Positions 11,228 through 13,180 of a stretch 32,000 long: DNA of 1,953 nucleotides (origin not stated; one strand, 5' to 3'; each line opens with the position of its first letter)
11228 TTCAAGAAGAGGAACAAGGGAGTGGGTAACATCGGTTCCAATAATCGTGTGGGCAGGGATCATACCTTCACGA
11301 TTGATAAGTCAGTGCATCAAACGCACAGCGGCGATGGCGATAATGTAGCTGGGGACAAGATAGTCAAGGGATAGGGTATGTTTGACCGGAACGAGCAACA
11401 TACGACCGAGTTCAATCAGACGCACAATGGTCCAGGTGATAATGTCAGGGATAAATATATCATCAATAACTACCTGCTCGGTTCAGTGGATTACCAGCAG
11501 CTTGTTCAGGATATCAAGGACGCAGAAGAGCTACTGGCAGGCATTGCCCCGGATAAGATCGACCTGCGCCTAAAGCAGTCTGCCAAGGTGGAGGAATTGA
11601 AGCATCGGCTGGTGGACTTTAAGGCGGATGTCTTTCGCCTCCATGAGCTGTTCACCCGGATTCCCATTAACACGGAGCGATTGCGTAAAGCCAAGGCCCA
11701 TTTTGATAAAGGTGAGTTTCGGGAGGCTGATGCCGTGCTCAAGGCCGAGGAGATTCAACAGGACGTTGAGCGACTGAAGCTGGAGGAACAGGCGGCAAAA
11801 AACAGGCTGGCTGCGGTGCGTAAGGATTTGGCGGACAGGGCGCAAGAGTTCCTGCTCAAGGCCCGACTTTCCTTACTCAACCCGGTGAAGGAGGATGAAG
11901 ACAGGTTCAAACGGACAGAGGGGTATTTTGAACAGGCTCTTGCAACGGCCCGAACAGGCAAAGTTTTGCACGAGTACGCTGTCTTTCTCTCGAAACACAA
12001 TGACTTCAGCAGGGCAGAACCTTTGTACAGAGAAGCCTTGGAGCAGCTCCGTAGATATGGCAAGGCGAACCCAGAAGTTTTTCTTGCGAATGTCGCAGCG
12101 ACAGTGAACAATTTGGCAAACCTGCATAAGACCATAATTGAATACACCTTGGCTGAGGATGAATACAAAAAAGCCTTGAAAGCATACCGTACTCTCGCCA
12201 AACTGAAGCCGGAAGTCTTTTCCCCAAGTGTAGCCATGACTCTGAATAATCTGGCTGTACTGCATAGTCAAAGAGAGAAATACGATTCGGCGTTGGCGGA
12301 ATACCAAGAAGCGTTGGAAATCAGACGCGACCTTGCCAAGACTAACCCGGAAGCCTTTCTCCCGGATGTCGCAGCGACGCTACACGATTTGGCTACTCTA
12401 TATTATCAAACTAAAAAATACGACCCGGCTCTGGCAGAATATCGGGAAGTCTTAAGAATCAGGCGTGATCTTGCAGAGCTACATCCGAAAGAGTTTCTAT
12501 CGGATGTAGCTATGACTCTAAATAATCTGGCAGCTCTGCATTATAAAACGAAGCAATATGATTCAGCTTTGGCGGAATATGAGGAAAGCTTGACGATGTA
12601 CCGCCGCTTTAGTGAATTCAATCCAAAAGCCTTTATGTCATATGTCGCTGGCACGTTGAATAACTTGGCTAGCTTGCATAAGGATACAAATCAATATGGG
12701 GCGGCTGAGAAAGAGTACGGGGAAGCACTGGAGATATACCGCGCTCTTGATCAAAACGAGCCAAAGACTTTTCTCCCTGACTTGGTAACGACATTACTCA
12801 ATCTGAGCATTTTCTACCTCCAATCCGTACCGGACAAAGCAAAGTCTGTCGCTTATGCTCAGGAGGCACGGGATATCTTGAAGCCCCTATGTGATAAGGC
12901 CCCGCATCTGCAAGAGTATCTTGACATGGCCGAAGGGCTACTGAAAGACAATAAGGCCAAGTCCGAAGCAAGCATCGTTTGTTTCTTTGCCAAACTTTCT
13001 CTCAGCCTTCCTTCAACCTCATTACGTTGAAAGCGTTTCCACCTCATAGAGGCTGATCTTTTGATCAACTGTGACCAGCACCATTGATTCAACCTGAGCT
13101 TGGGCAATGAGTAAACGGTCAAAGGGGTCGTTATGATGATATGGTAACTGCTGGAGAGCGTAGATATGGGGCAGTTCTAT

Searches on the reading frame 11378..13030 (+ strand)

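Call 8: search_protein_families(library=pfam, proteins=[window:11378-13030:+])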
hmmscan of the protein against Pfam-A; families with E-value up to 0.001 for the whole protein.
window:11378-13030:+ (550 aa): 12 families
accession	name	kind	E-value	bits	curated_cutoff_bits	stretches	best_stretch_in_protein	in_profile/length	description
PF13374.12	TPR_10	-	1.6e-34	117.3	27.5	4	285-319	1-35/42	Tetratricopeptide repeat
PF13424.12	TPR_12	-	3.9e-28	97.9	30.1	3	285-363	2-76/77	Tetratricopeptide repeat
PF24885.1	TPR_NPHP3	-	4.1e-20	72.6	100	2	239-322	140-219/239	Nephrocystin-3 TPR domain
PF07719.23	TPR_2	-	4.1e-19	67.5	27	2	288-317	3-32/34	Tetratricopeptide repeat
PF00515.34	TPR_1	-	5.4e-19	67.6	27.8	1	287-318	2-33/34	Tetratricopeptide repeat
PF13181.12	TPR_8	-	2.1e-14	52.8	25.7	0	426-455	3-32/34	Tetratricopeptide repeat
PF13414.12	TPR_11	-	5.6e-10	39.2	26.8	0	341-369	3-31/42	TPR repeat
PF13176.12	TPR_7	-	8.5e-08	32.1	27.9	0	288-319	1-32/36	Tetratricopeptide repeat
PF21325.3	SHPRH_helical-1st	-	1e-07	32.5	27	0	325-365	17-57/95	E3 ubiquitin-protein ligase SHPRH, first helical domain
PF13428.12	TPR_14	-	1.1e-07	32.3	23.5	0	196-224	3-31/44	Tetratricopeptide repeat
PF13432.12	TPR_16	-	3e-07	31.2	32.7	0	262-316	12-61/65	Tetratricopeptide repeat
PF14559.12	TPR_19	-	0.00033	21.4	25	0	299-367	4-60/68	Tetratricopeptide repeat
